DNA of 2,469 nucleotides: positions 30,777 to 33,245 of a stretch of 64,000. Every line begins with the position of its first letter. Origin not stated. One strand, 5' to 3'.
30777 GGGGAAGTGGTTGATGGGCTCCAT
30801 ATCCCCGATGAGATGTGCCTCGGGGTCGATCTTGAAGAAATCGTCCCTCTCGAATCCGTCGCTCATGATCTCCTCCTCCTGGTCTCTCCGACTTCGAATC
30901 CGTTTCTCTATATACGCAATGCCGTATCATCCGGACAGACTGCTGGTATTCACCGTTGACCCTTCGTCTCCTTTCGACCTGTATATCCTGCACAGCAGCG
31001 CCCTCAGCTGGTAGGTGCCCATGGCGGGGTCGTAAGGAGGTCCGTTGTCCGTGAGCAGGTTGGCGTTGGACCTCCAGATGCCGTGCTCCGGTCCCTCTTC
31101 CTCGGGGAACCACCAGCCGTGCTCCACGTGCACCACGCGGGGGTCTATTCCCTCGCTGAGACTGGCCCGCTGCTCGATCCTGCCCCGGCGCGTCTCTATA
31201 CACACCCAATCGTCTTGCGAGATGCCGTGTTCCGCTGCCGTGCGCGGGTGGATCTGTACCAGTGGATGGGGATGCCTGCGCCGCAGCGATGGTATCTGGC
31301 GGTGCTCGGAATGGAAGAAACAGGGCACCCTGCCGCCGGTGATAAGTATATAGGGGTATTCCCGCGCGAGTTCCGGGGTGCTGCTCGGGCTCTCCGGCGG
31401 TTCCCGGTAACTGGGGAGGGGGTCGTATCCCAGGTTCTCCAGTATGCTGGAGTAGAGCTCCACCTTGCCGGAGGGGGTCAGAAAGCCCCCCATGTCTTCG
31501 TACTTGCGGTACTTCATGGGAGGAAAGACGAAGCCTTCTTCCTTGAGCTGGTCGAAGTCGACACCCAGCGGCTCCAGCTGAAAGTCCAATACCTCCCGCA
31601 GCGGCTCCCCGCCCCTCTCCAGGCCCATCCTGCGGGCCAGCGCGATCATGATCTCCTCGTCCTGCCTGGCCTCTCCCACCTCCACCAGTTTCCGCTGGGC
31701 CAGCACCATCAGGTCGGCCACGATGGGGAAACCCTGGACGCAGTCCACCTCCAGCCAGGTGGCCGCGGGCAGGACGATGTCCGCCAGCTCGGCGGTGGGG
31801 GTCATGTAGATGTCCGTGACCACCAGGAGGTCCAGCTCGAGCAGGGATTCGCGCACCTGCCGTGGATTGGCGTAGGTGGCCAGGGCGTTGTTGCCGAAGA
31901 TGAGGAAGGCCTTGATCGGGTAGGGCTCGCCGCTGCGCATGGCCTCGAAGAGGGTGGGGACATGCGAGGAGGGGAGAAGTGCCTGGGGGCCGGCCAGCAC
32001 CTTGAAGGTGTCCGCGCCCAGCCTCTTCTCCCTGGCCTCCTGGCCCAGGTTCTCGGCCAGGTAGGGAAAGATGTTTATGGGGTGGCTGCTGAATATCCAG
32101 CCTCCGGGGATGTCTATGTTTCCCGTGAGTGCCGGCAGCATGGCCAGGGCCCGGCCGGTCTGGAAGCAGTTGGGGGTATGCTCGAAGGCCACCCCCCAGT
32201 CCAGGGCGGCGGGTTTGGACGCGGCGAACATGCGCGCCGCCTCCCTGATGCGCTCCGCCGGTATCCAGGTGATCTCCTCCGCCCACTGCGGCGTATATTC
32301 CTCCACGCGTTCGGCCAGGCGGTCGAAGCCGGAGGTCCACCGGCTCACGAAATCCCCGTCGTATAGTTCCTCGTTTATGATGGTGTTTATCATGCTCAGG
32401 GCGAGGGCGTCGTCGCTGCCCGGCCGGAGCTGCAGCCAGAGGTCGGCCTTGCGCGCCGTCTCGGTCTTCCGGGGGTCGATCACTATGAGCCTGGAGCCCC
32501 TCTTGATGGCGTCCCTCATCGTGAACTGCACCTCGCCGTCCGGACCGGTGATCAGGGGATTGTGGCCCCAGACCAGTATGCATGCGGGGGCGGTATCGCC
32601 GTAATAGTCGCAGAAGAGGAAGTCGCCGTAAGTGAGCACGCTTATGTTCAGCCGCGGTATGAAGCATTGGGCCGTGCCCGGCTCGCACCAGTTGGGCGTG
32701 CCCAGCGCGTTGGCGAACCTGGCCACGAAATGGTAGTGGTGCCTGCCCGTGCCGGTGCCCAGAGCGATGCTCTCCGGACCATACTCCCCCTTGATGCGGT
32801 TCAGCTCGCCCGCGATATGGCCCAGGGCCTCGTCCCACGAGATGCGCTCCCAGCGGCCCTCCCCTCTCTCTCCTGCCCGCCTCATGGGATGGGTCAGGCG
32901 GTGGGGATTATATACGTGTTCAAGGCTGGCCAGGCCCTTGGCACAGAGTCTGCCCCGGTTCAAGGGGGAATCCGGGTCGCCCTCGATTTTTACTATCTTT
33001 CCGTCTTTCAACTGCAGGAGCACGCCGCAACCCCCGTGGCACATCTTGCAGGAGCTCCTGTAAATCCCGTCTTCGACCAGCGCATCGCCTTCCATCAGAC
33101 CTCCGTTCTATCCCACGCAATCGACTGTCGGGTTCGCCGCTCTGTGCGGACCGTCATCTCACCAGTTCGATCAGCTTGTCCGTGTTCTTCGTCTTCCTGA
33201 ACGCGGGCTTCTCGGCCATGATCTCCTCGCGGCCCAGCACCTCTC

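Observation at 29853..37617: Two paralogous cytoplasmic Mo/W-bisPGD enzymes flanking a non-TAT RdhA/QueG-like protein, with URO-D-like and amidohydrolase_2 genes on either side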

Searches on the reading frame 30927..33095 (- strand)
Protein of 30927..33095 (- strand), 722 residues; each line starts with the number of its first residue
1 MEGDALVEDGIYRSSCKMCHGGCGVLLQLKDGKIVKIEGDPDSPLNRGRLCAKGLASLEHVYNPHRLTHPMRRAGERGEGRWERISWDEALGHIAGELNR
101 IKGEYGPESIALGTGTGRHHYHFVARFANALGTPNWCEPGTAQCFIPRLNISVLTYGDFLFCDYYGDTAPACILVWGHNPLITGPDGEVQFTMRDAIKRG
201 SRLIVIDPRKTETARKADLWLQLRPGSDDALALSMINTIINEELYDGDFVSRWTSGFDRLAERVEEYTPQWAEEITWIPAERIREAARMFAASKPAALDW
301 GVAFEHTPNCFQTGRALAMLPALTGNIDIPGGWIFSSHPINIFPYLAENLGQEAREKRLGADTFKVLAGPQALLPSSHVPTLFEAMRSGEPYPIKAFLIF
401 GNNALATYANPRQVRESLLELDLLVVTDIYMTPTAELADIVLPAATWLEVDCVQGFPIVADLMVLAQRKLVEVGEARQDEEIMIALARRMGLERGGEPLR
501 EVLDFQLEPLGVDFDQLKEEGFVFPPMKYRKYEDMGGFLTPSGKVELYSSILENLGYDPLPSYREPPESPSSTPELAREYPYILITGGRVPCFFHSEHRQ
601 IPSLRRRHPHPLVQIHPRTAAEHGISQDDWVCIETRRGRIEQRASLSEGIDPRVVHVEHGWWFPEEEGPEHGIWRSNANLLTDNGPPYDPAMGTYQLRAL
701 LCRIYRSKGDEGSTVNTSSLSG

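Call 3: search_protein_families(library=pfam, proteins=[window:30927-33095:-], max_evalue=0.01)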
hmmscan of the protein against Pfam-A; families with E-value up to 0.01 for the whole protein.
window:30927-33095:- (722 aa): 3 families
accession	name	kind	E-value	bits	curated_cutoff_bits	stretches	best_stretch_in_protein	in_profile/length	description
PF00384.28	Molybdopterin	-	5.1e-43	147.9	24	1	66-488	1-352/353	Molybdopterin oxidoreductase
PF01568.27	Molydop_binding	-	5.1e-22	78.4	26.8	1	585-696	3-105/110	Molydopterin dinucleotide binding domain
PF04879.21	Molybdop_Fe4S4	-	3.3e-19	69.1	22.7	1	12-63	4-55/55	Molybdopterin oxidoreductase Fe4S4 domain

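Call 4: search_protein_families(library=ncbifam, proteins=[window:30927-33095:-], max_evalue=0.01)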
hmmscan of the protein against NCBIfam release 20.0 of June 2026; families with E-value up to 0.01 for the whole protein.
window:30927-33095:- (722 aa): 27 families (the best 25 are shown)
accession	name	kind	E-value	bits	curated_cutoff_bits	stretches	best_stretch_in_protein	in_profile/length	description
NF012032.0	PRK15488.1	equivalog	2.4e-104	349.9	694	2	13-522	45-561/759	thiosulfate reductase PhsA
TIGR01591.1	Fdh-alpha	equivalog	6e-101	338.6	666.25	1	16-663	3-645/672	formate dehydrogenase subunit alpha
TIGR02166.1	dmsA_ynfE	subfamily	1.4e-76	258.2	777.7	2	11-493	44-560/794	DMSO/selenate family reductase complex A subunit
NF047855.1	AssmNtatRedNasC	equivalog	5.1e-63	213.4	1100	3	10-327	19-336/708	assimilatory nitrate reductase catalytic subunit NasC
TIGR03479.1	DMSO_red_II_alp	subfamily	2e-61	208.1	984.75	4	14-252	61-305/913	molybdopterin-dependent oxidoreductase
TIGR00509.1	bisC_fam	subfamily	4.5e-57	193.8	1017.55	1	59-688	37-736/772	molybdopterin guanine dinucleotide-containing S/N-oxide reductase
NF011566.1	PRK14990.1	exception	1.6e-50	172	1600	2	13-259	60-324/814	dimethylsulfoxide reductase subunit A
NF041885.1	selenate_YnfE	exception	3.1e-48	164.2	1675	2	14-451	51-523/805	selenate/tellurate reductase subunit YnfE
TIGR01553.1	formate-DH-alph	equivalog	3.3e-47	160.9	814.2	3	13-98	46-136/1009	formate dehydrogenase-N subunit alpha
NF041884.1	selenate_YnfF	exception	7.3e-47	159.7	1650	2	7-259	41-304/798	selenate/tellurate reductase subunit YnfF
NF041323.1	Nitr_red_NasA_Halo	equivalog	2.8e-42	145.1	1000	1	19-489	3-469/673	assimilatory nitrate reductase NasA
NF041513.1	formate_DH_Act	exception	8e-41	139.8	1400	3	9-98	40-127/1067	formate dehydrogenase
NF041783.2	mnquin_red_QrcB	equivalog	9.5e-41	139.7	440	2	13-332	54-364/695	menaquinone reductase molybdopterin-binding-like subunit QrcB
NF011682.0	PRK15102.1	equivalog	3.1e-40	138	909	3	54-337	80-400/829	trimethylamine-N-oxide reductase TorA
TIGR02164.1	torA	equivalog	6.4e-38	130.4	1465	3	60-338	83-397/824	trimethylamine-N-oxide reductase TorA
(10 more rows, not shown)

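Call 8: search_solved_structures(query=window:30927-33095:-, max_evalue=1e-10)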
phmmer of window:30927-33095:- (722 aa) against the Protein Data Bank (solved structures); distinct sequences matched with E-value up to 1e-10: 53.
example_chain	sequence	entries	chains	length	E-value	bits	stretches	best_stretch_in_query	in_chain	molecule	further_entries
2e7z_A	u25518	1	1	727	6.8e-124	417.7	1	16-705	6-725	Acetylene hydratase Ahy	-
2vpw_A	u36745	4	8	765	4.8e-81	276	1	15-663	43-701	THIOSULFATE REDUCTASE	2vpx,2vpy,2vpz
7qv7_S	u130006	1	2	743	2.5e-73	250.5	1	14-662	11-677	Hydrogen dependent carbon dioxide reductase subunit FdhF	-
1aa6_A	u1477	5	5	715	8e-63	215.8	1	15-663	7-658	FORMATE DEHYDROGENASE H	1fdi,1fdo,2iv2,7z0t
7bkb_D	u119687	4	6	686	1.7e-58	201.5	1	14-657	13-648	Formate dehydrogenase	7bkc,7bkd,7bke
9t1s_L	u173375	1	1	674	1.1e-55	192.2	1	13-656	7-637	formate dehydrogenase (coenzyme F420)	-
7vw6_A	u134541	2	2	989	1.9e-55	191.4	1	10-641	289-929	Formate dehydrogenase | Tungsten-containing formate dehydrogenase alpha subunit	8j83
7e5z_A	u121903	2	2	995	2e-55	191.4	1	10-641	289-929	Formate dehydrogenase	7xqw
2jio_A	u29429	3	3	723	2.7e-50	174.3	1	13-493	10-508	PERIPLASMIC NITRATE REDUCTASE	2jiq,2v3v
2jim_A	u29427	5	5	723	1.3e-49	172.1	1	13-493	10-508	PERIPLASMIC NITRATE REDUCTASE | PROTEIN (PERIPLASMIC NITRATE REDUCTASE)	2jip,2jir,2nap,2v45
9wxb_B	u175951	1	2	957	2.6e-48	167.8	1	14-490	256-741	Formate dehydrogenase alpha subunit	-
7l5i_A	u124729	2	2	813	2.1e-47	164.8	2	21-494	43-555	Trimethylamine-N-oxide reductase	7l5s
1e60_A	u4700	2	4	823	7.7e-47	162.9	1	58-672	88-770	Dimethyl sulfoxide/trimethylamine N-oxide reductase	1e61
1dmr_A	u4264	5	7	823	9.8e-47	162.6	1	58-672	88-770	DMSO REDUCTASE | Dimethyl sulfoxide/trimethylamine N-oxide reductase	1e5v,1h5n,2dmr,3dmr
1e18_A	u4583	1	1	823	1.4e-46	162.1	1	58-672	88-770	DMSO REDUCTASE.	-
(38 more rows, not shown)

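Call 40: find_homologous_proteins(query=window:30927-33095:-, max_evalue=1e-20)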
Query window:30927-33095:- (722 aa): 7843 proteins with E <= 1e-20 among 8000 candidates; the best 120 are listed.
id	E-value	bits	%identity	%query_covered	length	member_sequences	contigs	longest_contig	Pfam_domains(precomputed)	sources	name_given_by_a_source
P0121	0.0e+0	1708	100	100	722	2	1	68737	PF00384.28,PF01568.28,PF04879.22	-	-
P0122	0.0e+0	1394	81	97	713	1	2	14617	PF00384.28,PF01568.28,PF04879.22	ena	-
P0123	0.0e+0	1393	81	97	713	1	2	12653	PF00384.28,PF01568.28,PF04879.22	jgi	-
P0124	0.0e+0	1305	75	97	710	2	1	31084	PF00384.28,PF01568.28,PF04879.22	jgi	jgi:thiosulfate reductase/polysulfide reductase chain A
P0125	0.0e+0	1287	75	96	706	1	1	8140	PF00384.28,PF01568.28,PF04879.22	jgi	jgi:anaerobic selenocysteine-containing dehydrogenase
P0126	0.0e+0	1270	73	98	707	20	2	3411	PF00384.28,PF01568.28,PF04879.22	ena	-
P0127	0.0e+0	1254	73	98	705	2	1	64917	PF00384.28,PF01568.28,PF04879.22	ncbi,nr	ncbi:MAG: molybdopterin-dependent oxidoreductase [Actinomycetota bacterium]|nr:molybdopterin-depende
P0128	0.0e+0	1237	72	98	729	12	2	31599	PF00384.28,PF01568.28,PF04879.22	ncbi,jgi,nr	ncbi:MAG: molybdopterin oxidoreductase [Actinobacteria bacterium]|jgi:anaerobic selenocysteine-conta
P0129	0.0e+0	1222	71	97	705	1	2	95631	PF00384.28,PF01568.28,PF04879.22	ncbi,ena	-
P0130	0.0e+0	1211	71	97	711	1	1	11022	PF00384.28,PF01568.28,PF04879.22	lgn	-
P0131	0.0e+0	1197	71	97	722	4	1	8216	PF00384.28,PF01568.28,PF04879.22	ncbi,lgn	-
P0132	0.0e+0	1179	69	97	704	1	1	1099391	PF00384.28,PF01568.28,PF04879.22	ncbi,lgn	-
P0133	0.0e+0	1178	67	97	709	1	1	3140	PF00384.28,PF01568.28,PF04879.22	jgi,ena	-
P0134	0.0e+0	1175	70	95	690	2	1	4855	PF00384.28,PF01568.28,PF04879.22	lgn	-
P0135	0.0e+0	1169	69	97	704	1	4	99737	PF00384.28,PF01568.28,PF04879.22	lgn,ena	-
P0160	0.0e+0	1116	64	97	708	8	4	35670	PF00384.28,PF01568.28,PF04879.22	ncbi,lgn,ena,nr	ncbi:MAG: molybdopterin-dependent oxidoreductase [Desulfobacteraceae bacterium]|nr:molybdopterin-dep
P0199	0.0e+0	1094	65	96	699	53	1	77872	PF00384.28,PF01568.28,PF04879.22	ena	-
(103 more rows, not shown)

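Call 41: find_encoding_contigs(protein=P0160, flank=8000, max_places=3)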
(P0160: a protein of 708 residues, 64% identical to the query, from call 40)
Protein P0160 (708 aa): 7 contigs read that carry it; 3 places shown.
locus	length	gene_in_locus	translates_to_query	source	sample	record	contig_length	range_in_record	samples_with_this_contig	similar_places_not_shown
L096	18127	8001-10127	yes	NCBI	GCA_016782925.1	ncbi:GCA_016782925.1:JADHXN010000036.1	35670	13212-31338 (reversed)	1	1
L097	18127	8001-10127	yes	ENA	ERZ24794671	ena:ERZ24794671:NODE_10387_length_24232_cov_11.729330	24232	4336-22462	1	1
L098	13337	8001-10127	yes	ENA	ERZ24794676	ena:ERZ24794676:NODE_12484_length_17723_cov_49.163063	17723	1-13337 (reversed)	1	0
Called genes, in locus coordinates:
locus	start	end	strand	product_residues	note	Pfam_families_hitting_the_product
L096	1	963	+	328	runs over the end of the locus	PF02779:Transket_pyr, PF02780:Transketolase_C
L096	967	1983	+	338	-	PF00364:Biotin_lipoyl, PF25997:BSH_YhbJ (weak), PF00198:2-oxoacid_dh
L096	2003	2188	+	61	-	-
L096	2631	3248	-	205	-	-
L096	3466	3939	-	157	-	PF01613:Flavin_Reduct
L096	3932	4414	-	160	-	PF00075:RNase_H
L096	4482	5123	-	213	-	PF06971:Put_DNA-bind_N, PF02629:CoA_binding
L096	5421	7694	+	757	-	PF00989:PAS, PF13426:PAS_9, PF00989:PAS, PF08448:PAS_4, PF01590:GAF, PF13185:GAF_2, PF13492:GAF_3, PF02518:HATPase_c, +6 more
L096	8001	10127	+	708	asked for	PF04879:Molybdop_Fe4S4, PF00384:Molybdopterin, PF01568:Molydop_binding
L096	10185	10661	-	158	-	PF02870:Methyltransf_1N, PF01035:DNA_binding_1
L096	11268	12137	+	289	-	PF04055:Radical_SAM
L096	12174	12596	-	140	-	PF01575:MaoC_dehydratas, PF13452:FAS1_DH_region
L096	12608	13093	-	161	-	PF13452:FAS1_DH_region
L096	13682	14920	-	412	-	PF00994:MoCF_biosynth, PF18146:CinA_KH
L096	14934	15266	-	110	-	PF28289:BV97_02767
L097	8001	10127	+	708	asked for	PF04879:Molybdop_Fe4S4, PF00384:Molybdopterin, PF01568:Molydop_binding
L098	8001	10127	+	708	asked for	PF04879:Molybdop_Fe4S4, PF00384:Molybdopterin, PF01568:Molydop_binding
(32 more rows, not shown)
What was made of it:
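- MoB-type enzymes usually stand alone (call 41).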

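Call 42: find_encoding_contigs(protein=P0199, flank=8000, max_places=2)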
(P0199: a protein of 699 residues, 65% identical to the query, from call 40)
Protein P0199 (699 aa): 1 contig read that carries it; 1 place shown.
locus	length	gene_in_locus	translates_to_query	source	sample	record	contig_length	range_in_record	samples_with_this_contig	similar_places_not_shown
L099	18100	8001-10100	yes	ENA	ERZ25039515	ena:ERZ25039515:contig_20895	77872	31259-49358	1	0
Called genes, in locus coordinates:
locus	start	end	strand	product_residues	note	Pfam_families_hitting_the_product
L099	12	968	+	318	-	PF00258:Flavodoxin_1 (weak), PF12641:Flavodoxin_3, PF12724:Flavodoxin_5, PF12838:Fer4_7 (faint), PF14697:Fer4_21 (faint)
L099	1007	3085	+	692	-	PF00384:Molybdopterin, PF01568:Molydop_binding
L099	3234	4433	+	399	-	PF13433:Peripla_BP_5, PF13458:Peripla_BP_6, PF01094:ANF_receptor (faint)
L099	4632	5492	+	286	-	PF02653:BPD_transp_2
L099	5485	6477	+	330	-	PF02653:BPD_transp_2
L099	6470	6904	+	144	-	PF00005:ABC_tran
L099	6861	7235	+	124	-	PF00005:ABC_tran (weak), PF12399:BCA_ABC_TP_C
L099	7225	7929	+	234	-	PF00005:ABC_tran, PF13304:AAA_21 (faint)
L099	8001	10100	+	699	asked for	PF04879:Molybdop_Fe4S4, PF00384:Molybdopterin, PF01568:Molydop_binding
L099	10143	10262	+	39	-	-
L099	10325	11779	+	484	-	PF01565:FAD_binding_4, PF02913:FAD-oxidase_C (faint)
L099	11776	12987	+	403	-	PF13183:Fer4_8 (faint), PF02754:CCG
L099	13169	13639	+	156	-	PF09719:C_GCAxxG_C_C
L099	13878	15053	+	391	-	-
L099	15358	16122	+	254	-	PF00106:adh_short, PF08659:KR, PF13561:adh_short_C2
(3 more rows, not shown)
